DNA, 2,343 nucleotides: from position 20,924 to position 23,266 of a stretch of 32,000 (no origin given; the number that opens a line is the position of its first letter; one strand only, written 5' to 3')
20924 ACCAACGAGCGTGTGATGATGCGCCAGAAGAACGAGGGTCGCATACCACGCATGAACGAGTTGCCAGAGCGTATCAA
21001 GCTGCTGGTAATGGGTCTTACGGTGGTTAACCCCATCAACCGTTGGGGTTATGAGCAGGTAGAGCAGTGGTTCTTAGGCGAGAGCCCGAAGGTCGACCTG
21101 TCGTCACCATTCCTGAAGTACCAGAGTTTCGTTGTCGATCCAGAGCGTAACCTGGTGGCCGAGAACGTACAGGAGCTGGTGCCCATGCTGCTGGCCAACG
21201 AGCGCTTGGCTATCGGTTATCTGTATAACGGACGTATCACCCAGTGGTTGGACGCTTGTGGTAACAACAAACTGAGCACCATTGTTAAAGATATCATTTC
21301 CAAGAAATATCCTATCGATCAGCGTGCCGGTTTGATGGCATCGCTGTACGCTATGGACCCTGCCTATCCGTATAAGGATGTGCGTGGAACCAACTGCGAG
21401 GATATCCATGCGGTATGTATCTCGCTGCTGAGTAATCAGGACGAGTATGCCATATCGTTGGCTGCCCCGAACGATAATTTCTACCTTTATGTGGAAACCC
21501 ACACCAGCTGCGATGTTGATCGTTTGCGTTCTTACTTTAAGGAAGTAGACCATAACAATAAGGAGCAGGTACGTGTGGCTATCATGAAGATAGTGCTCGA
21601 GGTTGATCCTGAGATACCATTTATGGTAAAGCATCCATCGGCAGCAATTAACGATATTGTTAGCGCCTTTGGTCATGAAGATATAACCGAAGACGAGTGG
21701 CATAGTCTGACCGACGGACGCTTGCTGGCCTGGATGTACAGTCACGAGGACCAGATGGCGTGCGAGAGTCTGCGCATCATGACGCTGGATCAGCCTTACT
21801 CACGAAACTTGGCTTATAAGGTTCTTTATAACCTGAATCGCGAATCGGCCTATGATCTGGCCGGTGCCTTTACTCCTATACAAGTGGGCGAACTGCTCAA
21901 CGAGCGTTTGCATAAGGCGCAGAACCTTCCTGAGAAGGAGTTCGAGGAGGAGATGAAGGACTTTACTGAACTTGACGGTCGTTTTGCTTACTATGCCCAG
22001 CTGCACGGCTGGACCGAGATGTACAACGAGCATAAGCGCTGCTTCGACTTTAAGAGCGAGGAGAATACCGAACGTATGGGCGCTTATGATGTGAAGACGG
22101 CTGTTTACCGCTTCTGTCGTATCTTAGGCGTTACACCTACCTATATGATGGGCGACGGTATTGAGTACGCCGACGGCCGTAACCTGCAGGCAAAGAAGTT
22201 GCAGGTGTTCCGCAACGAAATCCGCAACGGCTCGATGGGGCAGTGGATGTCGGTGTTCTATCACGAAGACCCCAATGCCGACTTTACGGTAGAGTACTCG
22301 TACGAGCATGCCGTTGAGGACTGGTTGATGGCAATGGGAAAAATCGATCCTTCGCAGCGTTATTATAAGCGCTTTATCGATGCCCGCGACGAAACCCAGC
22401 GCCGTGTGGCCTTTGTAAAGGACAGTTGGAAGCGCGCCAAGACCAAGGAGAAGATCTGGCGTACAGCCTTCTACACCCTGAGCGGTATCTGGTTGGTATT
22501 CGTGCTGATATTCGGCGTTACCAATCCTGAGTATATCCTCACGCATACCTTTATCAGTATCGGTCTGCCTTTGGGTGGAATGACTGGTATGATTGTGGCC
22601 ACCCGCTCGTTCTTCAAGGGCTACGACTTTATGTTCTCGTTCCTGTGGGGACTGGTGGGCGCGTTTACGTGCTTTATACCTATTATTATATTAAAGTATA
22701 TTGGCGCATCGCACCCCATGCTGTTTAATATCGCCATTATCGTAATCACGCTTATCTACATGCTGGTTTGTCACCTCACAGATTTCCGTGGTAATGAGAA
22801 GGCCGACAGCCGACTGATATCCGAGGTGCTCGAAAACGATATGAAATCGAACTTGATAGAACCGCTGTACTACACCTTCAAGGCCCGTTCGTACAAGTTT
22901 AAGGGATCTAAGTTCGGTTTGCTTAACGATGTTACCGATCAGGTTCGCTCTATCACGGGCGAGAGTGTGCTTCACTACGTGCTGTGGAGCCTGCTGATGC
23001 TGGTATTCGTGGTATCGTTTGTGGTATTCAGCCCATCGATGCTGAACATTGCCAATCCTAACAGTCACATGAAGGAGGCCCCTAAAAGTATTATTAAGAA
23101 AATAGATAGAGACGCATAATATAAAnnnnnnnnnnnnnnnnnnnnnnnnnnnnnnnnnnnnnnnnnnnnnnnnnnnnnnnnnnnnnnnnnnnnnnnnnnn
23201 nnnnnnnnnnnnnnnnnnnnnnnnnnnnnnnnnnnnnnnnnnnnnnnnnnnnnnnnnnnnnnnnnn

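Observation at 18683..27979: Five-gene phospho-Thr writer/reader/eraser operon built around a giant four-module AAA+ ATPase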

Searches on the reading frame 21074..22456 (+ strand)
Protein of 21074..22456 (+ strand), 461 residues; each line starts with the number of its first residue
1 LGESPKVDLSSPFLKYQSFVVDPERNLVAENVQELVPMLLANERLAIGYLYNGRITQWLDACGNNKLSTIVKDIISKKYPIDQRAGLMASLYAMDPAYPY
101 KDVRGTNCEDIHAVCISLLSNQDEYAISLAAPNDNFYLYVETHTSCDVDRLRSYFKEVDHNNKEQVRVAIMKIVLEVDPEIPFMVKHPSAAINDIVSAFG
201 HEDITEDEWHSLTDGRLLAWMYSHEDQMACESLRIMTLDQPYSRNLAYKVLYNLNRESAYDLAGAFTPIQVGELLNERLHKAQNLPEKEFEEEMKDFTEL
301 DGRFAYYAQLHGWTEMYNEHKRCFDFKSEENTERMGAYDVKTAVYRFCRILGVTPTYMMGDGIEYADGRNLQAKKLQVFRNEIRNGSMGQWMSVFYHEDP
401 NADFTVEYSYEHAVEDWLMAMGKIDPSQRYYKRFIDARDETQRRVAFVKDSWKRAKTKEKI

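Call 27: search_protein_families(library=pfam, proteins=[window:21095-22450:+], max_evalue=5)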
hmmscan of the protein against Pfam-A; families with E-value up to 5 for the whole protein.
window:21095-22450:+ (452 aa): 1 family
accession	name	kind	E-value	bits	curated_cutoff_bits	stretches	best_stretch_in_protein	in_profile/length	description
PF21797.2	CycT2-like_C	-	0.21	11.8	27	1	104-140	45-81/93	Cyclin-T2-like, C-terminal domain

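Call 74: predict_structure(alignment_id=A5)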
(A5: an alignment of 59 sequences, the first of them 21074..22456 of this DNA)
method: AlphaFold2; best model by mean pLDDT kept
length: 461 residues; sequences in the alignment: 59
mean_pLDDT: 92.9   pTM: 0.81
mean pLDDT of the five models: 92.9, 92.6, 92.3, 92.2, 92.0
residues with pLDDT >= 90: 416; 70-90: 32; 50-70: 7; < 50: 6
segments of 3 or more residues with pLDDT < 50: 8-11
pLDDT, mean of each block of 10 residues (from residue 1): 48 77 93 94 96 96 94 96 97 95 96 96 94 95 94 92 94 96 91 93 90 96 93 95 94 95 94 97 95 95 95 97 94 86 97 96 93 89 93 95 93 96 94 95 96 96 92
secondary structure, 60 per line:
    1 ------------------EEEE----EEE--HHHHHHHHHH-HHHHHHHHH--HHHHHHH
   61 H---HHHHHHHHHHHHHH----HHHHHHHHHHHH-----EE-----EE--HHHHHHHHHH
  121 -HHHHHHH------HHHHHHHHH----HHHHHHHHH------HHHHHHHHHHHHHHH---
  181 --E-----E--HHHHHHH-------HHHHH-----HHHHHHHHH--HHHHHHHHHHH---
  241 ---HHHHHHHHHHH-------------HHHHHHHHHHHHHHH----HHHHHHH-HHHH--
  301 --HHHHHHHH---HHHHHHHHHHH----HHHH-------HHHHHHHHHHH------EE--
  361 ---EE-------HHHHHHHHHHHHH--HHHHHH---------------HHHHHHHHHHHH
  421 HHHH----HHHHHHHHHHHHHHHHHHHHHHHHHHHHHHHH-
elements in order: E19-22 E27-29 H32-41 H43-51 H54-61 H65-78 H83-94 H111-120 H122-128 H135-143 H148-156 H163-177 H192-198 H206-210 H216-224 H227-237 H244-254 H268-282 H287-293 H295-298 H303-310 H314-324 H329-332 H340-350 H373-385 H388-393 H409-424 H429-460

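Call 76: fold_search(model_id=the predicted structure, library=pdb)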
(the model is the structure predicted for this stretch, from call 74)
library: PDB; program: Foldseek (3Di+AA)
matches with E <= 10: 79; with E <= 0.001: 0
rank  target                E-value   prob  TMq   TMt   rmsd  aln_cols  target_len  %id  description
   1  5oqq_A                9.6e-01  0.12  0.18  0.13  20.3       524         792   11  Crystal structure of the S. cerevisiae condensin Ycg1-Brn1 subcomplex (released 2017-10-18)
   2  4qpe                  1.0e+00  0.08  0.13  0.08  21.3       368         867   12  Crystal structure of Aminopeptidase N in complex with N-cyclohexyl-1,2-diaminoethylphosphonic acid (released 2014-09-24)
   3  9bha_A                2.1e+00  0.04  0.11  0.08  21.0       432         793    8  Human DNA polymerase theta helicase domain dimer bound to DNA in the microhomology annealed conformation (released 2024-05-01)
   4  4acr_D                2.1e+00  0.01  0.08  0.08  35.7       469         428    8  Crystal structure of N-glycosylated, C-terminally truncated human glypican-1 (released 2012-02-22)
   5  7evn_C                2.2e+00  0.06  0.16  0.11  20.0       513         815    9  The cryo-EM structure of the DDX42-SF3b complex (released 2022-08-03)
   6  6ff4_u                2.3e+00  0.05  0.14  0.09  20.0       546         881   11  human Bact spliceosome core structure (released 2018-08-29)
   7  7unh_A                2.4e+00  0.05  0.10  0.15  17.9       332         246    8  De novo designed chlorophyll dimer protein in apo state, SP2 (released 2023-04-19)
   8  4hm9                  2.6e+00  0.05  0.14  0.14  19.6       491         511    9  Crystal structure of full-length human catenin-beta-like 1 (released 2013-07-31)
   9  4hot_A                2.6e+00  0.04  0.13  0.13  22.4       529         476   11  Crystal Structure of Full-Length Human IFIT5 with 5`-triphosphate Oligoadenine (released 2013-01-23)
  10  8or0_C                2.7e+00  0.08  0.17  0.09  21.2       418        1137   12  CAND1-CUL1-RBX1-SKP1-SKP2-CKS1-CDK2 (released 2023-06-28)
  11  2y4t_B                2.9e+00  0.04  0.11  0.12  22.2       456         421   11  Crystal structure of the human co-chaperone P58(IPK) (released 2011-08-10)
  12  9kma                  3.0e+00  0.06  0.13  0.12  18.2       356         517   10  Crystal structure of the CCA-adding enzyme from Arabidopsis thaliana (released 2025-06-18)
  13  8cdj_D                3.2e+00  0.07  0.18  0.13  19.1       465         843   10  CAND1 b-hairpin++-SCF-SKP2 CAND1 rolling SCF engaged (released 2023-04-19)
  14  8a5y_T                3.2e+00  0.03  0.12  0.09  19.2       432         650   12  S. cerevisiae apo unphosphorylated APC/C. (released 2022-08-31)
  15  9f63                  3.2e+00  0.02  0.09  0.09  36.8       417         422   10  Crystal structure of Saccharomyces cerevisiae pH nine-sensitive protein 1 (PNS1) (released 2024-05-15)
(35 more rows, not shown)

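Call 82: search_solved_structures(query=A3, max_evalue=1)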
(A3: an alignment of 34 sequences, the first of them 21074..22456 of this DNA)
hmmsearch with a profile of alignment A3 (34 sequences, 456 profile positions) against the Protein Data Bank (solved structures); distinct sequences matched with E-value up to 1: 4.
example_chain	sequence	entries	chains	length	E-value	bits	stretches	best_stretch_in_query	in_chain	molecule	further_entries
5eoa_A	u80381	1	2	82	0.073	14.9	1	261-332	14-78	Optineurin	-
5eof_A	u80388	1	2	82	0.087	14.6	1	262-332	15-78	Optineurin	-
4l7m_A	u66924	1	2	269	0.49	12.1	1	125-241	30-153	Putative uncharacterized protein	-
2rcd_A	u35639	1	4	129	0.76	11.5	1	124-198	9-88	Uncharacterized protein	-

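Call 83: fold_search(model_id=the predicted structure, library=viral)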
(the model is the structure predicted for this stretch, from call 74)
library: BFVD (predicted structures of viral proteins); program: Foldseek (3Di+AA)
matches with E <= 10: 90; with E <= 0.001: 0
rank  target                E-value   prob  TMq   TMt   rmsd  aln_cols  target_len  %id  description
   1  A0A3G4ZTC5            5.2e-01  0.04  0.09  0.07  22.7       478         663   11  Uncharacterized protein [Dasosvirus sp.]
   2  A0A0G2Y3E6            8.0e-01  0.09  0.14  0.14  20.5       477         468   10  Ankyrin repeat protein [Acanthamoeba polyphaga mimivirus Kroon]
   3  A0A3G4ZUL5            9.1e-01  0.12  0.17  0.17  17.1       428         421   12  Uncharacterized protein [Edafosvirus sp.]
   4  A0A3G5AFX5            1.7e+00  0.03  0.11  0.11  20.3       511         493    9  Uncharacterized protein [Solivirus sp.]
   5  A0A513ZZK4            2.2e+00  0.06  0.14  0.13  22.0       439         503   12  (no name in the UniProt tables at hand)
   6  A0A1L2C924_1          2.5e+00  0.04  0.12  0.06  22.4       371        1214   12  Virion DNA-directed RNA polymerase [Pseudomonas phage ZC03]
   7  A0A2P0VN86            2.7e+00  0.12  0.14  0.22  12.9       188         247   13  Uncharacterized protein [Tetraselmis virus 1]
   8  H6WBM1                2.7e+00  0.02  0.10  0.09  24.9       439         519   11  Phage tail-related protein [Rhodobacter phage RcapNL]
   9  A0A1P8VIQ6            2.7e+00  0.02  0.09  0.08  37.6       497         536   13  Uncharacterized protein [Murid betaherpesvirus 3]
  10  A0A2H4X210            2.8e+00  0.07  0.18  0.18  18.4       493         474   12  Ankyrin repeat family protein [Flamingopox virus FGPVKD09]
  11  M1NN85                2.9e+00  0.03  0.13  0.11  20.8       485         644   12  Repeat protein [Moumouvirus goulette]
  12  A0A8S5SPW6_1          3.0e+00  0.02  0.11  0.07  28.8       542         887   12  Tail tape measure protein [Siphoviridae sp. ctLdn10]
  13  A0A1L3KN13            3.2e+00  0.03  0.12  0.11  22.0       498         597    8  Uncharacterized protein [Sanxia atyid shrimp virus 4]
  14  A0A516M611            3.3e+00  0.06  0.17  0.13  19.1       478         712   10  (no name in the UniProt tables at hand)
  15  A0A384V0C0            3.3e+00  0.01  0.07  0.04  36.0       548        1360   11  (no name in the UniProt tables at hand)
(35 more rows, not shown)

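Call 100: search_protein_families(library=pfam, alignment_id=A3, max_evalue=0.1)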
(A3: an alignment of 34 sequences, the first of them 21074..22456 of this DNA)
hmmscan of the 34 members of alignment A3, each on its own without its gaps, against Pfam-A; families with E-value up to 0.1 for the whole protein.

A. member 1, window:21074-22456:+ (461 aa): 0 families

B. families by the number of members that match (of 34 scanned): 5 families
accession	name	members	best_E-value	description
PF22119.1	GST_C_8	7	0.016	Glutathione S-transferase, C-terminal domain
PF02332.24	Phenol_Hydrox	2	0.024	Methane/Phenol/Alkene Hydroxylase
PF02885.22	Glycos_trans_3N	1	0.035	Glycosyl transferase family, helical bundle domain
PF07341.16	DUF1473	1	0.06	Protein of unknown function (DUF1473)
PF12220.14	U1snRNP70_N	1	0.08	U1 small nuclear ribonucleoprotein of 70kDa MW N terminal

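Call 102: search_dna_similar(query=window:21074-22456:+, collection=plasmids, mode=protein, max_evalue=0.001, max_rows=20)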
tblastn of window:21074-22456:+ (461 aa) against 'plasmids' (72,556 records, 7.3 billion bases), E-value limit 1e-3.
No match.

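Call 103: search_dna_similar(query=window:21074-22456:+, collection=phages, mode=protein, max_evalue=0.001, max_rows=20)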
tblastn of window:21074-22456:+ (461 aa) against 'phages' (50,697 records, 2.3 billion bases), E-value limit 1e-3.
No match.

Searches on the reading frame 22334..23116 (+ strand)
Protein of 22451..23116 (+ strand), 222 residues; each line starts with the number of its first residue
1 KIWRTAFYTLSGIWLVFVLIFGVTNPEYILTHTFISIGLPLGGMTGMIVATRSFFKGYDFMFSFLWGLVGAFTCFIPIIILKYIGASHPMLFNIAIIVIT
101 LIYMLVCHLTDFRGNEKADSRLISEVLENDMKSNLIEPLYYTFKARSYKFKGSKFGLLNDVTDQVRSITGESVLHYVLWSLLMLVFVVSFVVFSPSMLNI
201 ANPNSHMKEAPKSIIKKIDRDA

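Call 27: search_protein_families(library=pfam, proteins=[window:22451-23116:+], max_evalue=5)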
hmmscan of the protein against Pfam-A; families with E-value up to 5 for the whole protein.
window:22451-23116:+ (222 aa): 2 families
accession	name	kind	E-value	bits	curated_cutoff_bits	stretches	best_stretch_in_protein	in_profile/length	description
PF10332.14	DUF2418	-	0.23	12.4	22.3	1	72-139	19-85/96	Protein of unknown function (DUF2418)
PF02790.20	COX2_TM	-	0.28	11.8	22.8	1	87-118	23-54/88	Cytochrome C oxidase subunit II, transmembrane domain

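Call 96: predict_structure(alignment_id=A7)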
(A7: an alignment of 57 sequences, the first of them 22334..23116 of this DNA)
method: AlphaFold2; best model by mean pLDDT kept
length: 261 residues; sequences in the alignment: 57
mean_pLDDT: 88.2   pTM: 0.76
mean pLDDT of the five models: 88.2, 87.8, 87.5, 87.4, 86.9
residues with pLDDT >= 90: 151; 70-90: 95; 50-70: 14; < 50: 1
segments of 3 or more residues with pLDDT < 50: none
pLDDT, mean of each block of 10 residues (from residue 1): 82 94 95 93 92 91 88 88 90 91 94 94 94 93 87 84 91 94 90 93 90 87 87 76 58 80 74
secondary structure, 60 per line:
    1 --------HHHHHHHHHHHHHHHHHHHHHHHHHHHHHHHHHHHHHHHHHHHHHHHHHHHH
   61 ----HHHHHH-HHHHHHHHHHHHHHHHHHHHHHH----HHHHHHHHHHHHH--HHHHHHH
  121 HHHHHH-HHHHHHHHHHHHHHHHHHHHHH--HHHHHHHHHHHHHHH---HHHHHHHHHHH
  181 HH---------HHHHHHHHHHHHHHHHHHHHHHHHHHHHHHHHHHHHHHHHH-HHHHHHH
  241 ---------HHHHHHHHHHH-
elements in order: H9-60 H65-70 H72-94 H99-111 H114-126 H128-149 H152-166 H170-182 H192-232 H234-240 H250-260

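Call 98: fold_search(model_id=the predicted structure, library=pdb)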
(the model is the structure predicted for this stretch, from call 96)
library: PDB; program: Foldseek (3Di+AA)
matches with E <= 10: 246; with E <= 0.001: 0
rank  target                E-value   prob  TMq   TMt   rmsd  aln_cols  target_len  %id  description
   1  3ddl_A                1.9e-01  0.54  0.22  0.23  24.3       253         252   11  Crystallographic Structure of Xanthorhodopsin, a Light-Driven Ion Pump with Dual Chromophore (released 2008-10-14)
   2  8cqd_B                3.2e-01  0.23  0.17  0.20  24.6       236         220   13  Cryo-EM structure of hexameric proteorhodopsin A18L mutant (released 2024-07-03)
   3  7c7s_A                5.7e-01  0.33  0.25  0.12  24.8       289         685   10  Cryo-EM structure of the CGP54626-bound human GABA(B) receptor in inactive state. (released 2020-07-01)
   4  9qfx_A                5.7e-01  0.13  0.16  0.16  27.0       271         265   12  Nucleotide-free wild type Wzm-Wzt from Mycobacterium abscessus in LMNG (released 2026-03-11)
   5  7b03_A                5.9e-01  0.20  0.20  0.22  23.6       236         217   12  Cryo-EM structure of the green-light absorbing proteorhodopsin (released 2021-06-16)
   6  8cqd_A                7.4e-01  0.16  0.19  0.20  24.0       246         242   13  Cryo-EM structure of hexameric proteorhodopsin A18L mutant (released 2024-07-03)
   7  7vl9_R                7.7e-01  0.11  0.17  0.15  25.4       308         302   10  Cryo-EM structure of the CCL15(26-92) bound CCR1-Gi complex (released 2022-03-23)
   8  6l85_B                9.7e-01  0.35  0.29  0.21  17.9       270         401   14  The sodium-dependent phosphate transporter (released 2020-09-16)
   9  7sqc_1Y               1.2e+00  0.14  0.20  0.20  39.8       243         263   11  Ciliary C1 central pair apparatus isolated from Chlamydomonas reinhardtii (released 2022-04-13)
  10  9m8l_R                1.2e+00  0.14  0.21  0.20  21.1       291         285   12  cryo-EM structure of human TAS2R4 (released 2026-03-18)
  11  4knf_C                1.2e+00  0.13  0.19  0.20  26.1       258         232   14  Crystal structure of a blue-light absorbing proteorhodopsin double-mutant D97N/Q105L from HOT75 (released 2013-06-05)
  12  4buo_B                1.2e+00  0.06  0.13  0.11  27.6       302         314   11  High Resolution Structure of Thermostable Agonist-bound Neurotensin Receptor 1 Mutant without Lysozyme Fusion (released 2014-01-29)
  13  4wjg_4                1.3e+00  0.14  0.21  0.21  25.7       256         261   14  Structure of T. brucei haptoglobin-hemoglobin receptor binding to human haptoglobin-hemoglobin (released 2014-11-26)
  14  8uao_A                1.3e+00  0.14  0.18  0.20  23.5       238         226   11  DpHF18 filament (released 2024-04-10)
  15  8zw0_D                1.5e+00  0.14  0.23  0.20  26.0       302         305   10  Cryo-EM strcuture of Prostaglandin D2 Receptor DP1 activated by PGD2 (released 2025-05-28)
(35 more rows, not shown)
